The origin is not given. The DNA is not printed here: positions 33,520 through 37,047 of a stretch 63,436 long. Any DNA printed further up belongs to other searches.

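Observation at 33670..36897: Single 1075-aa ORF fusing a cytoplasmic glycoside-hydrolase-like domain to a ROK-family transcription regulator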

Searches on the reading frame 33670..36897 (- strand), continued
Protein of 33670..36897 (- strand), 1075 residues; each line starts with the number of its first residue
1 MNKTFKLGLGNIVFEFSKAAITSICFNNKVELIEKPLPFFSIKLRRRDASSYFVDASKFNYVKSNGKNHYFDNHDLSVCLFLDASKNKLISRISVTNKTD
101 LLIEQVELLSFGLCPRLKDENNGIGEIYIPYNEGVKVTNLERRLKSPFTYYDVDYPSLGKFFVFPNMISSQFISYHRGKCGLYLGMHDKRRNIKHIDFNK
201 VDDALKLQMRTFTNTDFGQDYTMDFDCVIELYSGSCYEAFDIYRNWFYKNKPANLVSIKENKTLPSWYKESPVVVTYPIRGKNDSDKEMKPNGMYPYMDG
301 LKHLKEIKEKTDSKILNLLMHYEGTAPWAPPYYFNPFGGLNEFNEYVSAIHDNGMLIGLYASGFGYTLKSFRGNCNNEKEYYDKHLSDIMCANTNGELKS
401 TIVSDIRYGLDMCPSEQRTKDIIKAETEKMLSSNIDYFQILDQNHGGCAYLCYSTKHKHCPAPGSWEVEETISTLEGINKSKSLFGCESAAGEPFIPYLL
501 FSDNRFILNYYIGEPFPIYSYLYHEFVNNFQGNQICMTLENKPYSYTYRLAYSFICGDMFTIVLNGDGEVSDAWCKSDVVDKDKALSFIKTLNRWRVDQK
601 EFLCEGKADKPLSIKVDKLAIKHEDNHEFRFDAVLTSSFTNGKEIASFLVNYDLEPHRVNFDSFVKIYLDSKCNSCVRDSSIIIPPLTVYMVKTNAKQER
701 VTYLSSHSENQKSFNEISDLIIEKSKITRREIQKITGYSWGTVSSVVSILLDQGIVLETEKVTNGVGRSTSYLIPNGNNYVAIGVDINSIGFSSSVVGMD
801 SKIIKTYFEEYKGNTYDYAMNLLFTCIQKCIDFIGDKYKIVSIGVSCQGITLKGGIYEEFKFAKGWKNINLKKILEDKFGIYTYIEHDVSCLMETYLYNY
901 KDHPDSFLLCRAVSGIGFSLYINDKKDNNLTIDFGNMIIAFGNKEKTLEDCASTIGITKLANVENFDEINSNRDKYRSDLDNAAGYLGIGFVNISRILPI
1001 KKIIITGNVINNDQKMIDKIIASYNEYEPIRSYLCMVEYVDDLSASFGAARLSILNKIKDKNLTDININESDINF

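Call 14: find_encoding_contigs(protein=P0004, flank=10000, max_places=3)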
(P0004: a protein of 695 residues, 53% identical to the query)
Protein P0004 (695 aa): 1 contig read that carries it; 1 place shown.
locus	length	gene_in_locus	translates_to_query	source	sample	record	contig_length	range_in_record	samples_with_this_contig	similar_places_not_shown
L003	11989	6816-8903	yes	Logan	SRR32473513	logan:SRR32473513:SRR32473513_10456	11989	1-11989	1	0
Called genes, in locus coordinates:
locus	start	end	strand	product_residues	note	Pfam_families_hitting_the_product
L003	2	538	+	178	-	?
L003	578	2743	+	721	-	PF09508:Lact_bio_phlase, PF17385:LBP_M, PF17386:LBP_C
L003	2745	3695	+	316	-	PF20434:BD-FAE, PF00326:Peptidase_S9 (weak)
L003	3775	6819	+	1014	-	PF01074:Glyco_hydro_38N, PF09261:Alpha-mann_mid, PF07748:Glyco_hydro_38C, PF17677:Glyco_hydro38C2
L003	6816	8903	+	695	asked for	PF19773:DUF6259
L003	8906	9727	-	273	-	PF10114:PocR, PF12833:HTH_18, PF00165:HTH_AraC (weak)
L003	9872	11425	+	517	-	PF01633:Choline_kinase (weak), PF01636:APH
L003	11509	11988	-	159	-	?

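Call 66: predict_structure(alignment_id=A6)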
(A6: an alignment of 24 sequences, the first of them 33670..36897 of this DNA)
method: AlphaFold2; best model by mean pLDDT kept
length: 1075 residues; sequences in the alignment: 24
mean_pLDDT: 84.1   pTM: 0.66
mean pLDDT of the five models: 84.1, 81.1, 80.5, 79.8, 78.5
residues with pLDDT >= 90: 511; 70-90: 409; 50-70: 97; < 50: 58
segments of 3 or more residues with pLDDT < 50: 150-160, 322-328, 444-450, 697-710, 1062-1075
pLDDT, mean of each block of 10 residues (from residue 1): 88 93 90 93 88 94 94 98 90 97 92 94 92 88 73 42 58 92 93 82 89 89 95 94 92 89 91 88 69 88 97 92 47 63 92 94 69 74 87 69 65 81 86 90 50 64 75 89 85 87 82 89 93 66 91 94 90 79 95 96 95 96 89 97 94 98 95 94 98 65 36 80 88 84 80 83 62 90 92 93 93 88 95 89 90 77 82 88 91 92 88 88 74 75 71 89 87 92 91 85 90 89 78 74 92 84 37 27
secondary structure, 60 per line:
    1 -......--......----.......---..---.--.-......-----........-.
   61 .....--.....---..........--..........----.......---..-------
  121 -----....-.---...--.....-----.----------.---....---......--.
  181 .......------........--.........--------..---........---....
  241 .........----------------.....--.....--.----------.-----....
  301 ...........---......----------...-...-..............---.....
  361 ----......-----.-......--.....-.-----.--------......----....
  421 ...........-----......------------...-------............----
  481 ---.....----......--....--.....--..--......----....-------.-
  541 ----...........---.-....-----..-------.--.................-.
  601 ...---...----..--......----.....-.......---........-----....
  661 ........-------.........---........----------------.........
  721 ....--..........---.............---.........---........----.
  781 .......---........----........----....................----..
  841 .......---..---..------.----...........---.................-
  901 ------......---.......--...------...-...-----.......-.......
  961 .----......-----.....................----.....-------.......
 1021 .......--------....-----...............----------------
elements in order (helices of 4 or more, strands of 3 or more residues): E2-7 E10-15 E20-26 E40-45 E51-55 E60-65 E68-72 E76-85 E88-97 E102-108 E126-129 E135-137 H140-144 E172-177 E180-187 E194-201 E204-212 E226-233 H237-249 H266-270 E273-277 H297-311 E315-320 H339-352 E356-360 E365-370 H378-383 H386-389 E407-412 H417-431 E437-442 H465-476 E484-488 H493-498 E501-504 H507-511 H518-523 E528-531 H545-555 E561-564 H582-598 H600-603 E607-609 E618-623 E628-632 E634-640 E644-651 E657-668 E676-684 E688-695 H712-724 H729-736 H740-752 E756-764 E768-775 E780-787 E791-798 E803-810 H816-834 E839-847 H871-879 E883-887 H888-899 E907-912 E916-922 E925-927 E938-940 H948-952 H954-961 H966-971 H977-997 E1002-1006 H1014-1027 E1036-1039 H1045-1059

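Call 85: fold_search(model_id=the predicted structure, library=pdb)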
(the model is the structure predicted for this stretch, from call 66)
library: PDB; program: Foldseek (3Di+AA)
matches with E <= 10: 1476; with E <= 0.001: 310
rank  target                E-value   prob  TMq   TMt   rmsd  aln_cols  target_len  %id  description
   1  5f7q_C                3.5e-20  1.00  0.28  0.72   4.8       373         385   19  ROK repressor Lmo0178 from Listeria monocytogenes bound to operator (released 2016-09-07)
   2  5f7q_E                1.5e-19  1.00  0.29  0.75   3.4       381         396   20  ROK repressor Lmo0178 from Listeria monocytogenes bound to operator (released 2016-09-07)
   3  5opq_A                2.7e-19  1.00  0.41  0.62   7.0       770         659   14  A 3,6-anhydro-D-galactosidase produced by Zobellia galactanivorans. This is an exo-lytic enzyme that hydrolyzes termin (released 2017-11-29)
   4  5f7q_L                3.1e-19  1.00  0.29  0.74   3.8       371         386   20  ROK repressor Lmo0178 from Listeria monocytogenes bound to operator (released 2016-09-07)
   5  8rzk_A                6.4e-19  1.00  0.41  0.62   6.8       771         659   14  The Michaelis complex of ZgGH129 D486N from Zobellia galactanivorans with neo-b/k-oligo-carrageenan tetrasaccharide (b (released 2024-07-31)
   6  5opq_D                1.2e-18  1.00  0.42  0.64   6.8       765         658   14  A 3,6-anhydro-D-galactosidase produced by Zobellia galactanivorans. This is an exo-lytic enzyme that hydrolyzes termin (released 2017-11-29)
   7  2hoe                  7.8e-18  1.00  0.28  0.80   3.6       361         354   22  Crystal structure of N-acetylglucosamine kinase (TM1224) from Thermotoga maritima at 2.46 A resolution (released 2006-08-15)
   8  5f7p_A                3.2e-17  1.00  0.28  0.77   4.0       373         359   19  Rok Repressor Lmo0178 from Listeria monocytogenes (released 2016-09-07)
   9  1z05                  8.7e-17  1.00  0.29  0.71   4.8       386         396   16  Crystal structure of the ROK family transcriptional regulator, homolog of E.coli MLC protein. (released 2005-03-08)
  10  5wzn_A                2.1e-16  1.00  0.41  0.65   7.4       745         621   12  Alpha-N-acetylgalactosaminidase NagBb from Bifidobacterium bifidum - GalNAc complex (released 2017-06-07)
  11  8x1b                  7.3e-16  1.00  0.39  0.60   7.9       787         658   11  Cryo-EM structure of FpGalactosaminidase from Flavonifractor plautii in apo state (released 2024-11-13)
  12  2yhw                  8.8e-16  1.00  0.23  0.75   4.1       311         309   19  High-resolution crystal structures of N-Acetylmannosamine kinase: Insights about substrate specificity, activity and inh (released 2012-02-29)
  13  3bp8_A                9.2e-16  1.00  0.29  0.76   4.0       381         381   15  Crystal structure of Mlc/EIIB complex (released 2008-05-27)
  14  9awt_A                1.2e-15  1.00  0.40  0.60   7.8       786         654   10  Structure of the A type blood alpha-D-galactosamine galactosaminidase from Flavonifractor plautii in complex with GalN (released 2024-12-18)
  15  1z6r_A                1.6e-15  1.00  0.28  0.72   4.4       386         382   14  Crystal structure of Mlc from Escherichia coli (released 2005-06-14)
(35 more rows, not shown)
